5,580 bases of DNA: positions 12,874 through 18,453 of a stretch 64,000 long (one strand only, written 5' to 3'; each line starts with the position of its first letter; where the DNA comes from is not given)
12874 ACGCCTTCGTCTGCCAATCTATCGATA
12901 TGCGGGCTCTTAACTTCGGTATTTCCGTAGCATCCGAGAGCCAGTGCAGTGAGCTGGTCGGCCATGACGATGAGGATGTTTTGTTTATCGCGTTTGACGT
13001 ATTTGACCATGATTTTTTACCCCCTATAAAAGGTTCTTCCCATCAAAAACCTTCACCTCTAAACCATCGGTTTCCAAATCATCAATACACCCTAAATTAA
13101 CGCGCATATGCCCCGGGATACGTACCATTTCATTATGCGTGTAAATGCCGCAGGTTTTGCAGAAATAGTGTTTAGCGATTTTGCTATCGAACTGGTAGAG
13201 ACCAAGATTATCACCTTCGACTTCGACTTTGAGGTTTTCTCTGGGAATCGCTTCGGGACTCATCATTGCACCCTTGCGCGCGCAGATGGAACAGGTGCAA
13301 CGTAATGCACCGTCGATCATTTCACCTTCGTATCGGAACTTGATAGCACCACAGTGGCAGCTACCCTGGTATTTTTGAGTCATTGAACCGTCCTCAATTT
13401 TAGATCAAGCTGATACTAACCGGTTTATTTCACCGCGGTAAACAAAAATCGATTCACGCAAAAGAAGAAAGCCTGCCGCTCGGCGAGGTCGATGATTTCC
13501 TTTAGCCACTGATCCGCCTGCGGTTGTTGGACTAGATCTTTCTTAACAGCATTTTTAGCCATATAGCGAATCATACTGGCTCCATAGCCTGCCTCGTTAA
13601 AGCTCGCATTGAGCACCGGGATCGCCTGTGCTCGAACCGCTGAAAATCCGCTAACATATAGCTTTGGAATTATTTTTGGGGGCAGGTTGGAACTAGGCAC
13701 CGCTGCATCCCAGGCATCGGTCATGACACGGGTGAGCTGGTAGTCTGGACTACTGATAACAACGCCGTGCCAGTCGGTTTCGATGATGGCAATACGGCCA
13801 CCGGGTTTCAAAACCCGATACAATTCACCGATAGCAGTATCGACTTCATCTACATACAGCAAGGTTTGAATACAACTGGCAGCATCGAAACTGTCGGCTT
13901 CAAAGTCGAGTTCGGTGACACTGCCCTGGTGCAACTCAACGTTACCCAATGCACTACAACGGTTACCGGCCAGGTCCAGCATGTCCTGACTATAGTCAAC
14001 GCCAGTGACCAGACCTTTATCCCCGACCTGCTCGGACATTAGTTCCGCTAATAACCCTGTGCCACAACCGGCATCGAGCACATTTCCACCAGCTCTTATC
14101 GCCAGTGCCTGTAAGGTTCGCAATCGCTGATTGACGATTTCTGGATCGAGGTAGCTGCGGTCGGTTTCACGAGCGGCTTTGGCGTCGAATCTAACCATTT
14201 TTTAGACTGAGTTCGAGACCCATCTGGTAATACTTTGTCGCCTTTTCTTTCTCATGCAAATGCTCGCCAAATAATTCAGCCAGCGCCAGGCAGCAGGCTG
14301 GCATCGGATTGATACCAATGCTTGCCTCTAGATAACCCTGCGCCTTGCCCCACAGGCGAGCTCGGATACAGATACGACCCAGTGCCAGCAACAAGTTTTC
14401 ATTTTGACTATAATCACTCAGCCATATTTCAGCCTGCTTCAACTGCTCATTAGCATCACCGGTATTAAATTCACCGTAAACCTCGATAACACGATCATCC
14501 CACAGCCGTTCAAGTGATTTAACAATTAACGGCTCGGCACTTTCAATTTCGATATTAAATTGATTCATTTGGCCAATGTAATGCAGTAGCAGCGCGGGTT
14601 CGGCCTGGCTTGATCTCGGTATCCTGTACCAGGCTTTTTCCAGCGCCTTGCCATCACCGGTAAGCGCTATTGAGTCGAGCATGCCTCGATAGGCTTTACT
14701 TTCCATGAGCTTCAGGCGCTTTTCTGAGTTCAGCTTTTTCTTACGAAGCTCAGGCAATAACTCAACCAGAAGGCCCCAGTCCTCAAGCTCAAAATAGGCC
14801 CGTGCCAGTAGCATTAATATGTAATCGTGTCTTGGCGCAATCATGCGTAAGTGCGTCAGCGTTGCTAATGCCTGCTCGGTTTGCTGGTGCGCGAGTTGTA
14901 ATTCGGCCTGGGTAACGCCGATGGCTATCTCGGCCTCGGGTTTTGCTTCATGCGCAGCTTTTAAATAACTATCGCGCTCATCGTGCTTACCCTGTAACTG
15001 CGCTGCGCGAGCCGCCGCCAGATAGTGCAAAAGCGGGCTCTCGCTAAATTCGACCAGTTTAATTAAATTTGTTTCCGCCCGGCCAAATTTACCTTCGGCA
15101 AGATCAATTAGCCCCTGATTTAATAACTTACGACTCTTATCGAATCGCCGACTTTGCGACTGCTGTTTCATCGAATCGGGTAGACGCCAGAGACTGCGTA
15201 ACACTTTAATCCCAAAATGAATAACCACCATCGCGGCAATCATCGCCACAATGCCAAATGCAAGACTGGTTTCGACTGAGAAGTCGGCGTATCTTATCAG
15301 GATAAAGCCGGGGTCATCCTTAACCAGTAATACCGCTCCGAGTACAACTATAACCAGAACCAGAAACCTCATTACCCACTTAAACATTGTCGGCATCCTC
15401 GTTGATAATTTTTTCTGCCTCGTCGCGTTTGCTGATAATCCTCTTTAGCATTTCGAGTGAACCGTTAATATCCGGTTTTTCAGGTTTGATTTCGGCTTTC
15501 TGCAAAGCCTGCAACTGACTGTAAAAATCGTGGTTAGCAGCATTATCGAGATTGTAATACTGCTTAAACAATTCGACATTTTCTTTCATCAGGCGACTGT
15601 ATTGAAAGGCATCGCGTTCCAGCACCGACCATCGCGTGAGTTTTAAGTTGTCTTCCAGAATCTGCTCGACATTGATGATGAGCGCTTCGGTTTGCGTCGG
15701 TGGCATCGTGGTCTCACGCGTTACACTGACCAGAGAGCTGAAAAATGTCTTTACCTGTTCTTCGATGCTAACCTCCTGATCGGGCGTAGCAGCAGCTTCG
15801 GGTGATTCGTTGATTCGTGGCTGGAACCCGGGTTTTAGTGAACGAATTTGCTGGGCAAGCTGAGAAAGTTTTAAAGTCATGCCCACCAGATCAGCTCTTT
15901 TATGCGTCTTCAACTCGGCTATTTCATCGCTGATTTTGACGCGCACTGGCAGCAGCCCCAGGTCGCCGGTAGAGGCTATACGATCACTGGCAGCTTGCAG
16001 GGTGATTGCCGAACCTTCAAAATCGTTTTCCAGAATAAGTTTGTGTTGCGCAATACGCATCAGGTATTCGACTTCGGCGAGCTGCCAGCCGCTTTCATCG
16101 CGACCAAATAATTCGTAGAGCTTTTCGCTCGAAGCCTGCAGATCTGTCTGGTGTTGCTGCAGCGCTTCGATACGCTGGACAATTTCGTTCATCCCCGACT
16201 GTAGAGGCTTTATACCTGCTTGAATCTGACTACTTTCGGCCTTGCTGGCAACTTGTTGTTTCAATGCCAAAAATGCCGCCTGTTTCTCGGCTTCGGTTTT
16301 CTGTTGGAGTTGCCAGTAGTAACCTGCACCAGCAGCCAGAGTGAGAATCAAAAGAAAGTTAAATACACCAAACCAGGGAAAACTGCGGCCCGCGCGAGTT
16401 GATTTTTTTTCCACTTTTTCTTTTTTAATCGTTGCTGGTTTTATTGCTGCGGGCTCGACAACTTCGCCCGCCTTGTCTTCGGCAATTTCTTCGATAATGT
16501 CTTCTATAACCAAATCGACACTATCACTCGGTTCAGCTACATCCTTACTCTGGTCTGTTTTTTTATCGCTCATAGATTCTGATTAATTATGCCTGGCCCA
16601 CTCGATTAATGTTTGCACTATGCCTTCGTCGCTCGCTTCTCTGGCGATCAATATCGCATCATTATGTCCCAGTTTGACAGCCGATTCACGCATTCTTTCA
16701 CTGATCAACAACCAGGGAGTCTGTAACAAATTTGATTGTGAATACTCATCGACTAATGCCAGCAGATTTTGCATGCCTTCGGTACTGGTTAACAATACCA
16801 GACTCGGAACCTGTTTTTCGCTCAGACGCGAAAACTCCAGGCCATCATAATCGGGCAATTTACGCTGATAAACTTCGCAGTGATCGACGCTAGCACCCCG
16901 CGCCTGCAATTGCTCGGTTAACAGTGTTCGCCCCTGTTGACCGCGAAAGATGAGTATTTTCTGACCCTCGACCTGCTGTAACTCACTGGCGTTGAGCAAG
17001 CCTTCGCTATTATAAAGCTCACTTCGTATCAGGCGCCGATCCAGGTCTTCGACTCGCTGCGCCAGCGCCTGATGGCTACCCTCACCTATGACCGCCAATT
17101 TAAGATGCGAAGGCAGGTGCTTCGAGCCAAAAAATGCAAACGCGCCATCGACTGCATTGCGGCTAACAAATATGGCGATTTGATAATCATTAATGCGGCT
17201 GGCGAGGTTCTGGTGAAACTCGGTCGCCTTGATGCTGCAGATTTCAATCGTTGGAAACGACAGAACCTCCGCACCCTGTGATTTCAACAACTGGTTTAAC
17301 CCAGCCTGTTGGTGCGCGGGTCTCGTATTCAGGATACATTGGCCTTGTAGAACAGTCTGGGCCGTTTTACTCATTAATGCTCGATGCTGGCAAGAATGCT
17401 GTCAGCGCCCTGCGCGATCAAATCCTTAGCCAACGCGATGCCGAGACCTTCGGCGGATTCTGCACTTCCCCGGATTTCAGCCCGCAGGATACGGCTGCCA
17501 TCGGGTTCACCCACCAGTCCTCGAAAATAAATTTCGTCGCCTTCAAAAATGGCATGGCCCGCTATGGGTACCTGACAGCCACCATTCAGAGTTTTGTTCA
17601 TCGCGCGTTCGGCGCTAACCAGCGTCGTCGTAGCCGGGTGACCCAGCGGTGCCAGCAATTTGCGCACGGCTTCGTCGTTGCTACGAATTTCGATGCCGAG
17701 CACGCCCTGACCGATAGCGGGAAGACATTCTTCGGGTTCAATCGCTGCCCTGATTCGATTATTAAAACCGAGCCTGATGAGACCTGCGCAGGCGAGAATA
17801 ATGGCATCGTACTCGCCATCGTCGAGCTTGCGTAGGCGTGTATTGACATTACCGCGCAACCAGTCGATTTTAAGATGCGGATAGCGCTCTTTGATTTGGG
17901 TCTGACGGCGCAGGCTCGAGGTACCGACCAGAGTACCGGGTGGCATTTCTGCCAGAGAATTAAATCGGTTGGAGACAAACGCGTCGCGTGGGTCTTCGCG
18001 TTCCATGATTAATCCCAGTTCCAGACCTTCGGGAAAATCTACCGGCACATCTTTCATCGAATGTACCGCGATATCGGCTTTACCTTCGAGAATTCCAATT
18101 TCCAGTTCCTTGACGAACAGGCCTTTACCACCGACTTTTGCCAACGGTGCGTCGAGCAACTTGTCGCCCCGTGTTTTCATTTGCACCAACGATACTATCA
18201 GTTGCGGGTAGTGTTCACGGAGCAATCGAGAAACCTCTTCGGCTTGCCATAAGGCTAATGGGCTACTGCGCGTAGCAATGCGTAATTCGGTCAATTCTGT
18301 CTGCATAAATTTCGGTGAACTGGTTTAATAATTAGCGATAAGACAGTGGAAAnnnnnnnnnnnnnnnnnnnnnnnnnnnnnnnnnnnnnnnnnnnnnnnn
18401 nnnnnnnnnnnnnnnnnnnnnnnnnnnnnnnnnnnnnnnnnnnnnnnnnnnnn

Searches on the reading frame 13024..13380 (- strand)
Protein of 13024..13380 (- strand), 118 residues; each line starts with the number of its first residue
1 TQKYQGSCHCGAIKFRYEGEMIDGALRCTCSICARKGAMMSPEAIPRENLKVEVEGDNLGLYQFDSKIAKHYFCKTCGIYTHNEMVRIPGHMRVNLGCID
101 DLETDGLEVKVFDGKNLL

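Call 47: search_protein_families(library=pfam, proteins=[window:13024-13380:-], max_evalue=0.000001)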
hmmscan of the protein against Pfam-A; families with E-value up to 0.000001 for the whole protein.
window:13024-13380:- (118 aa): 1 family
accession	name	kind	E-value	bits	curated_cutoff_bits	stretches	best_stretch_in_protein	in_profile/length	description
PF04828.22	GFA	-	4.7e-15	56.1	24.3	1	4-103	2-103/115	Glutathione-dependent formaldehyde-activating enzyme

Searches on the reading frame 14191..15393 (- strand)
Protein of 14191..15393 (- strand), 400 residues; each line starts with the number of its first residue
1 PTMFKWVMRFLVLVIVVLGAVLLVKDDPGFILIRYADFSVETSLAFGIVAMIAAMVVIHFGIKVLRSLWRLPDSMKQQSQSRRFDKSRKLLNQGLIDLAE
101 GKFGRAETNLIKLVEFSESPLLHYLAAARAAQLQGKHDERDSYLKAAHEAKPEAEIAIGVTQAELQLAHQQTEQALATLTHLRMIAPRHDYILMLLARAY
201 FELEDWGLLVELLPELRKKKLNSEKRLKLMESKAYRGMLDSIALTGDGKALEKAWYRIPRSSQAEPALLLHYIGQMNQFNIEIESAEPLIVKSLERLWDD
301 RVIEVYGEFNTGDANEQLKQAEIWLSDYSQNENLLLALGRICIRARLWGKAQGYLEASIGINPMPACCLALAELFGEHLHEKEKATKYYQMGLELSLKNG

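Call 47: search_protein_families(library=pfam, proteins=[window:14191-15393:-], max_evalue=0.000001)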
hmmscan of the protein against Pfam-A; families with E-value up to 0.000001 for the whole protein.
window:14191-15393:- (400 aa): 1 family
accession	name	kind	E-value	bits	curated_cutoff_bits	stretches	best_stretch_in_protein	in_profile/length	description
PF07219.19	HemY_N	-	2.1e-27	95.8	31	1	29-135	1-107/107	HemY protein N-terminus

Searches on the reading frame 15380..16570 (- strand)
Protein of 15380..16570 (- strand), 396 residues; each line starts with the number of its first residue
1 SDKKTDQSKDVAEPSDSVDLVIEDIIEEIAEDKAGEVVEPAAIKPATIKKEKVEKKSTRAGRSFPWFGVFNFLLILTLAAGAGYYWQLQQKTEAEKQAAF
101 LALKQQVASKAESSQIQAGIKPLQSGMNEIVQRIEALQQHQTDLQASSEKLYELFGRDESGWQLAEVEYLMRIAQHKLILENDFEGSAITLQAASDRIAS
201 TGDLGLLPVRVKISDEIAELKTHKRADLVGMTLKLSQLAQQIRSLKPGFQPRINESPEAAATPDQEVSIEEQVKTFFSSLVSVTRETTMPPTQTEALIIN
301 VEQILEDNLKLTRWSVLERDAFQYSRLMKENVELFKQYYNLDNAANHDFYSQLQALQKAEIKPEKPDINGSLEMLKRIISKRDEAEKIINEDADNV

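Call 47: search_protein_families(library=pfam, proteins=[window:15380-16570:-], max_evalue=0.000001)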
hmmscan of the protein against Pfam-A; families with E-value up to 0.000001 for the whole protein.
window:15380-16570:- (396 aa): 1 family
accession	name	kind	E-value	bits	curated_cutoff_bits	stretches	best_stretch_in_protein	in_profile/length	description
PF04375.19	HemX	-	4e-32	112.2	25.9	1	159-384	2-234/236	HemX, putative uroporphyrinogen-III C-methyltransferase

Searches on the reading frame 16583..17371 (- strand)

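Call 47: search_protein_families(library=pfam, proteins=[window:16583-17371:-], max_evalue=0.000001)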
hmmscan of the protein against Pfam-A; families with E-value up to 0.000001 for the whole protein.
window:16583-17371:- (262 aa): 1 family
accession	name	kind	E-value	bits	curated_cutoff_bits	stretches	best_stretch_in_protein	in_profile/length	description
PF02602.20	HEM4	-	1.4e-37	129.5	27.5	1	25-253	3-231/231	Uroporphyrinogen-III synthase HemD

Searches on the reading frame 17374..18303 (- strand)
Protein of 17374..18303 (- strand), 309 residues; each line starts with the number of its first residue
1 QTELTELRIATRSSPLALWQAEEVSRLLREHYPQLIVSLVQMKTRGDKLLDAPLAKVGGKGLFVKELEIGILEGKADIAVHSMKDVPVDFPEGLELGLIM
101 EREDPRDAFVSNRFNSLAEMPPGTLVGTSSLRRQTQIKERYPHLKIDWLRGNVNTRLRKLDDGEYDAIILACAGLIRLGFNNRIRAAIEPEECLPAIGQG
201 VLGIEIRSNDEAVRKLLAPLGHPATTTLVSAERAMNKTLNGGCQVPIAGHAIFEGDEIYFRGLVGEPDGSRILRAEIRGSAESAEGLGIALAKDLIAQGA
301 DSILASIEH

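Call 47: search_protein_families(library=pfam, proteins=[window:17374-18303:-], max_evalue=0.000001)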
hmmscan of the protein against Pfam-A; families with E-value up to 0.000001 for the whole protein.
window:17374-18303:- (309 aa): 2 families
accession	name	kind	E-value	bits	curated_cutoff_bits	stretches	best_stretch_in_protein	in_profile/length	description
PF01379.25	Porphobil_deam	-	1.1e-84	283.5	22.1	1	7-214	1-206/207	Porphobilinogen deaminase, dipyromethane cofactor binding domain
PF03900.20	Porphobil_deamC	-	8.2e-21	74.6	26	1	228-296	3-73/74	Porphobilinogen deaminase, C-terminal domain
